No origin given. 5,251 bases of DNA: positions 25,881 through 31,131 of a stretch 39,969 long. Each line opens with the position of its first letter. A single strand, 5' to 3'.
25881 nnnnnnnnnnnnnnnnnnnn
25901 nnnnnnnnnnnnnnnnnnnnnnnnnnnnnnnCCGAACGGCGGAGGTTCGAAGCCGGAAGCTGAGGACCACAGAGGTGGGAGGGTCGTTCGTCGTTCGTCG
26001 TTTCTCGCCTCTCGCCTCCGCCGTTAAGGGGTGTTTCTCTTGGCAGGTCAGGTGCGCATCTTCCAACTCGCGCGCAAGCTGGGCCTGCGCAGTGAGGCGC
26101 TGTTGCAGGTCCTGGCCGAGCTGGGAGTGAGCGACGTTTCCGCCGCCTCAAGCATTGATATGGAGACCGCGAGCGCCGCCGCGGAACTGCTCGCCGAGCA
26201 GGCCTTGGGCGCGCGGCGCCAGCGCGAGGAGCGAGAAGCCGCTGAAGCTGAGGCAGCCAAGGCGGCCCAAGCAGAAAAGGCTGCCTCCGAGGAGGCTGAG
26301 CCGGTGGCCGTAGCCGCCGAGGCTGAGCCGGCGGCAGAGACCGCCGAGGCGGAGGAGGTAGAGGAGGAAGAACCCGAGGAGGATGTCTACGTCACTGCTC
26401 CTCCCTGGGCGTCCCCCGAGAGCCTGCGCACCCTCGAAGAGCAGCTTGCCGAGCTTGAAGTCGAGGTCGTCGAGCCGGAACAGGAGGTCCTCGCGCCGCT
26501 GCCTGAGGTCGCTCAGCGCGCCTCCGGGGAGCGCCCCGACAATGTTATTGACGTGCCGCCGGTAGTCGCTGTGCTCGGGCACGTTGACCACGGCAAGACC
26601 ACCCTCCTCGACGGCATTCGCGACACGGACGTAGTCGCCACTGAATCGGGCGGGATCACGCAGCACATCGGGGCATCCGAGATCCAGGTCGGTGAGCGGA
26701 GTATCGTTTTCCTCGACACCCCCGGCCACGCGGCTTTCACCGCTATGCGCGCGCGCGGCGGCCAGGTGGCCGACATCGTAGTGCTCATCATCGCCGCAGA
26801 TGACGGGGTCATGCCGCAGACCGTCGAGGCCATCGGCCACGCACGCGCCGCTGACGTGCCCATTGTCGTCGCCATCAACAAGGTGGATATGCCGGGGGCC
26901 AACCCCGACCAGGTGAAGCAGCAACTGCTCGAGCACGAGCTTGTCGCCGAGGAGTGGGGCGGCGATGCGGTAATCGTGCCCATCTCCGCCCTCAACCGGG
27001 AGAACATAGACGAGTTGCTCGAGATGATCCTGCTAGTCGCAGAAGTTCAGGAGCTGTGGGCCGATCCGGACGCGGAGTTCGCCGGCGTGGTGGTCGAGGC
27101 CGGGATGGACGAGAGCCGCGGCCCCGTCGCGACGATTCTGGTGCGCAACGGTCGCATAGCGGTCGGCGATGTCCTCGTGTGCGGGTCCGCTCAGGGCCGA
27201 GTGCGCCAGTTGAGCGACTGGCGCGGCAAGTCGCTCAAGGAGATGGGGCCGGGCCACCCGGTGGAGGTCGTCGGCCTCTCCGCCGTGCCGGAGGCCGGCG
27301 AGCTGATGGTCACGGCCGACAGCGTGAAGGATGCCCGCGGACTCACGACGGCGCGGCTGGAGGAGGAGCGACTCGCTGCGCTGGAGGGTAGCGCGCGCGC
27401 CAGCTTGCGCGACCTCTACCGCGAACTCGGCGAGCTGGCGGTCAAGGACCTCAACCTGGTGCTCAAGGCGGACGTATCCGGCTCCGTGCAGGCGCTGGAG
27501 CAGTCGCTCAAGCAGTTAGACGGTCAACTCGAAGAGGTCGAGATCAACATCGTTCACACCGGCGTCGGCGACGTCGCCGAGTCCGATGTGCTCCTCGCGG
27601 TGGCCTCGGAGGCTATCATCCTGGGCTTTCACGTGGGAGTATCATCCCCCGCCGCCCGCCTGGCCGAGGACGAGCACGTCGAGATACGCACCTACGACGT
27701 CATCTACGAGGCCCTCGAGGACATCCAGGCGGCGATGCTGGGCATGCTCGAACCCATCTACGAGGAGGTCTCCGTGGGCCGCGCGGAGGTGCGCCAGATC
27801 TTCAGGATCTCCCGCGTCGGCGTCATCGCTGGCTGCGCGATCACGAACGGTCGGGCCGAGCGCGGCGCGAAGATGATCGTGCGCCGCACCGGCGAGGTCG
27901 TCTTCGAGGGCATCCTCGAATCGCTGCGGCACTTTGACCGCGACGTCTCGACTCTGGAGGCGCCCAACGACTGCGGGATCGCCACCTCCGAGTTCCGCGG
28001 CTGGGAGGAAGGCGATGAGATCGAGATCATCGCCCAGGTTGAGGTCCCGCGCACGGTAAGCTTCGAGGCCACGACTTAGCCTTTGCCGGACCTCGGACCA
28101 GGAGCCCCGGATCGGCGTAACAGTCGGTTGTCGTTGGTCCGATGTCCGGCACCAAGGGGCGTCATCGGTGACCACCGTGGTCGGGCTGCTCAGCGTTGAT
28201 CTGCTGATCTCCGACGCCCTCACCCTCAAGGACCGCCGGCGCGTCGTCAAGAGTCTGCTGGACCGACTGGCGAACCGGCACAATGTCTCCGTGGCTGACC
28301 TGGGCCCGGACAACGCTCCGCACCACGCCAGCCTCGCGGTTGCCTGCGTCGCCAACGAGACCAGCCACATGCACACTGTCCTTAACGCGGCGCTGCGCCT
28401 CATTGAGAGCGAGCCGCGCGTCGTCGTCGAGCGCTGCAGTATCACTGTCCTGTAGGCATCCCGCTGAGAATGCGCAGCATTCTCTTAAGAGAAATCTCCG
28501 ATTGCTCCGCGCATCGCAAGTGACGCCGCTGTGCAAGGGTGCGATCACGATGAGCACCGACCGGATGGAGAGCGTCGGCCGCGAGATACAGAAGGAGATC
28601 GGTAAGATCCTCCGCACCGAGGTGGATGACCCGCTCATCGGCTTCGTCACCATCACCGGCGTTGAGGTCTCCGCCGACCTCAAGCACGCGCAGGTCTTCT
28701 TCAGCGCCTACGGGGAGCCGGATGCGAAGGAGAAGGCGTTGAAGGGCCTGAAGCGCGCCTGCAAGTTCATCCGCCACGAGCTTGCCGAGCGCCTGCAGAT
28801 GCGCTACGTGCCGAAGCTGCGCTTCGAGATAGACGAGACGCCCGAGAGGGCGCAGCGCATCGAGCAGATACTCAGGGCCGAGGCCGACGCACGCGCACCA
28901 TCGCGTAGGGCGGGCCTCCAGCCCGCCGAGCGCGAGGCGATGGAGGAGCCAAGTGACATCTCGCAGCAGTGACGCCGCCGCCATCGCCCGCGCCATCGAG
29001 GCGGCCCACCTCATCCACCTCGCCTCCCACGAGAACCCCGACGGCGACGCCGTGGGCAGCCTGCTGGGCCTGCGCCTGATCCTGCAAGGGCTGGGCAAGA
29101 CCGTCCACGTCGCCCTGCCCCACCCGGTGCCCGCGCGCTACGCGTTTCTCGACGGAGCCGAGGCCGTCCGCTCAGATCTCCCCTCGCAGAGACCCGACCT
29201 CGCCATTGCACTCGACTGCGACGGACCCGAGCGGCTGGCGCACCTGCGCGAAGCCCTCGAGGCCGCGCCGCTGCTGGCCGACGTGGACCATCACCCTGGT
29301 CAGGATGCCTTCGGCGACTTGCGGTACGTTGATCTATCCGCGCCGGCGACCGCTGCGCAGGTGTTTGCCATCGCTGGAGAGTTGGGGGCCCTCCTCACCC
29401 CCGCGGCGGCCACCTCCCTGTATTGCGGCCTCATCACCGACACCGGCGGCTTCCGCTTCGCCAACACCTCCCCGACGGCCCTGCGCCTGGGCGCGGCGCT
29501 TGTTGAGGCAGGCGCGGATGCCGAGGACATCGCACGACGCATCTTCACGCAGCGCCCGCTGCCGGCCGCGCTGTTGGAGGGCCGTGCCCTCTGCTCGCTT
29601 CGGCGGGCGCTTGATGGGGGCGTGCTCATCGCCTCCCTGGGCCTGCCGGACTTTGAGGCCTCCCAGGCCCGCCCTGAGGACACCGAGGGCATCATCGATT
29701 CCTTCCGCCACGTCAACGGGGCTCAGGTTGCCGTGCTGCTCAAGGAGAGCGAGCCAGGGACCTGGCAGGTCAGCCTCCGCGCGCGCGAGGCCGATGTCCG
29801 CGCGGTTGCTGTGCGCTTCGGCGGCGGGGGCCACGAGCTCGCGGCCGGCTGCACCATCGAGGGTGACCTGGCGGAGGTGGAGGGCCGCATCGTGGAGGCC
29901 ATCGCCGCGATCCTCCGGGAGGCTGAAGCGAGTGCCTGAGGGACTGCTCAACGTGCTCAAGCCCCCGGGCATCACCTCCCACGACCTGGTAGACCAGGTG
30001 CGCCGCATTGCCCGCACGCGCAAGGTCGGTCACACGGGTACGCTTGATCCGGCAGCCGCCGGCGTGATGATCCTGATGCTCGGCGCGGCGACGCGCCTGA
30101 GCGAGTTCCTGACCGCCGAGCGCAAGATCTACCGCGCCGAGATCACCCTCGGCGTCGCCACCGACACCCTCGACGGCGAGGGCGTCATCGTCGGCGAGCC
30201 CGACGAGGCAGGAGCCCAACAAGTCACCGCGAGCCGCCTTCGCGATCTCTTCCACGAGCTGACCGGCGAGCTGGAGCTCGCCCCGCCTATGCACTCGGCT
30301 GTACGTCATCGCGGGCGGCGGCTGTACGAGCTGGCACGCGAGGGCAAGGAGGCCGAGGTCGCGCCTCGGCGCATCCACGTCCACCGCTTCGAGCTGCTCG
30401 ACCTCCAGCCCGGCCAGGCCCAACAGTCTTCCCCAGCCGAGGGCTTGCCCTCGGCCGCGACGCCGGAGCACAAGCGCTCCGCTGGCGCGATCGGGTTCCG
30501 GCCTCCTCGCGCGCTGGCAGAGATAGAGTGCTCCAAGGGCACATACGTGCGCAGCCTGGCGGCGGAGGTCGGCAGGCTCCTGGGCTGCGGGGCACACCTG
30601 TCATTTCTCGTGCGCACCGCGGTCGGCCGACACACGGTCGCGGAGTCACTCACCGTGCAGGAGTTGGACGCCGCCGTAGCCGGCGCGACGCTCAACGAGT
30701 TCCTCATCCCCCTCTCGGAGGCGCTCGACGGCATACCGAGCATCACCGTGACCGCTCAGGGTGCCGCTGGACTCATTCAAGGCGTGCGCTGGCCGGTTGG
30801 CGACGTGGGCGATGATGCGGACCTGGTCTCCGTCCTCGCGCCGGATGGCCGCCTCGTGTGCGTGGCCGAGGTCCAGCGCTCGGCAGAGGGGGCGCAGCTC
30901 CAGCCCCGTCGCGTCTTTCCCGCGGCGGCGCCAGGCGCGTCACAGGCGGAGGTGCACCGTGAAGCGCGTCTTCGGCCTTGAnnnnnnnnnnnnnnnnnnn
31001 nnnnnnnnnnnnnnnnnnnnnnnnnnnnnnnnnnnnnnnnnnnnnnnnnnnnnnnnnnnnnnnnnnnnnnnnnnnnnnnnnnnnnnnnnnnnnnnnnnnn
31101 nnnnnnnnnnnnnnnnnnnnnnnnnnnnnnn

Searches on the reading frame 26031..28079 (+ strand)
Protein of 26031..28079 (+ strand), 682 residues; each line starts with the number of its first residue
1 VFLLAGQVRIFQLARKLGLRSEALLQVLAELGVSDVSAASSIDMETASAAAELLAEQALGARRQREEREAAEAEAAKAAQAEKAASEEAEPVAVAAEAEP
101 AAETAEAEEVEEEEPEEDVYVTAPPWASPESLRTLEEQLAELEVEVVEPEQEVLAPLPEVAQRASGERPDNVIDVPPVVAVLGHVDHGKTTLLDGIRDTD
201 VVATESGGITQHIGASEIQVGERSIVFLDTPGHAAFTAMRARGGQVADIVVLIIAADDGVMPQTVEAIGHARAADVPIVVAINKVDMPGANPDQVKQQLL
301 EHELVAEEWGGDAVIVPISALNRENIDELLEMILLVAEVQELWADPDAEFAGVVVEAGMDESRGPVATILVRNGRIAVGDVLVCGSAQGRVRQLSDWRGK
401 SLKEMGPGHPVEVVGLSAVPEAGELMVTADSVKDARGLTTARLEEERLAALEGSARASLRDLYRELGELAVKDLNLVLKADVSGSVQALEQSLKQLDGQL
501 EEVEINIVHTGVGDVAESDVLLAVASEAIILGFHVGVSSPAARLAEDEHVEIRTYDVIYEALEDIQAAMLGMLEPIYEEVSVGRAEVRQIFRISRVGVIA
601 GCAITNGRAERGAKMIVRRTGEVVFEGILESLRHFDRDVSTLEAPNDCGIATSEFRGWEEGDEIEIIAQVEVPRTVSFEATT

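Call 63: search_protein_families(library=pfam, max_evalue=0.001, proteins=[window:26031-28079:+])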
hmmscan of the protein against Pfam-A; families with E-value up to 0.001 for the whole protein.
window:26031-28079:+ (682 aa): 7 families
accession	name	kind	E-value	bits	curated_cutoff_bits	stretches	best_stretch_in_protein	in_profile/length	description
PF00009.33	GTP_EFTU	-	1.1e-37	130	26.5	1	179-335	6-184/188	Elongation factor Tu GTP binding domain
PF11987.13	IF-2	-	1.6e-35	122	27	1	453-566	6-117/117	Translation-initiation factor 2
PF22042.2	EF-G_D2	-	4.3e-21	75.3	27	1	349-427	1-82/84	Elongation factor G domain 2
PF01926.29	MMR_HSR1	-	5.5e-10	39.8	21.9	1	179-284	2-113/113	50S ribosome-binding GTPase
PF04760.21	IF2_N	-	2.5e-08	34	25.3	1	8-52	4-48/53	Translation initiation factor IF-2, N-terminal region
PF00025.27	Arf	-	2.2e-06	27.7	22.3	1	181-333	19-170/174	ADP-ribosylation factor family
PF02421.24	FeoB_N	-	1.3e-05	25.2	27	1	179-332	3-155/156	Ferrous iron transport protein B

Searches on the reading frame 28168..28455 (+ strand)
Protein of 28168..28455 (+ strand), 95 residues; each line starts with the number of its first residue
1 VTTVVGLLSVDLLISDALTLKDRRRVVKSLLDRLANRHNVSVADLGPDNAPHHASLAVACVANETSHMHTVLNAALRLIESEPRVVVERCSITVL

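Call 94: search_protein_families(library=pfam, max_evalue=0.001, proteins=[window:28168-28455:+])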
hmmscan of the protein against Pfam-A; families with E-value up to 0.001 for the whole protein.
window:28168-28455:+ (95 aa): 1 family
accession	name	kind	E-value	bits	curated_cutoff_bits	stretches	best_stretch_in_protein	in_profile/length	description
PF04456.17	DUF503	-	3.1e-24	85.1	22.4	1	5-88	1-84/88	Protein of unknown function (DUF503)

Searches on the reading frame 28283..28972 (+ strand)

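Call 63: search_protein_families(library=pfam, max_evalue=0.001, proteins=[window:28283-28972:+])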
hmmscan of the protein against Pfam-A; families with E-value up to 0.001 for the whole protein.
window:28283-28972:+ (229 aa): 1 family
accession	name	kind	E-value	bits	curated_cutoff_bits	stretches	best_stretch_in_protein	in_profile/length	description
PF02033.23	RBFA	-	1e-34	119.4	34.7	1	94-197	1-105/105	Ribosome-binding factor A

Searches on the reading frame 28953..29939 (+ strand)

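Call 63: search_protein_families(library=pfam, max_evalue=0.001, proteins=[window:28953-29939:+])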
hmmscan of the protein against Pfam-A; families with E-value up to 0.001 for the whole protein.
window:28953-29939:+ (328 aa): 2 families
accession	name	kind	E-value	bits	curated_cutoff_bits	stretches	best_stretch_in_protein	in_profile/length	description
PF01368.27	DHH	-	4.7e-11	43.5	28.1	1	22-159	3-124/125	DHH family, N-terminal domain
PF02272.25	DHHA1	-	1.2e-10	42.2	25.9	1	236-322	10-101/102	DHHA1 domain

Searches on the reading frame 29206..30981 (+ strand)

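Call 94: search_protein_families(library=pfam, max_evalue=0.001, proteins=[window:29206-30981:+])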
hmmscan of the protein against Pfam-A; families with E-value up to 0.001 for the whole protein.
window:29206-30981:+ (591 aa): 2 families
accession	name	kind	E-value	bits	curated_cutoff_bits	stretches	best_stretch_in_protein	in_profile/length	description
PF01509.24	TruB_N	-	1e-44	152.9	27.3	1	266-404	1-136/149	TruB family pseudouridylate synthase (N terminal domain)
PF16198.10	TruB_C_2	-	1.1e-09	38.6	29.3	1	449-507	1-65/66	tRNA pseudouridylate synthase B C-terminal domain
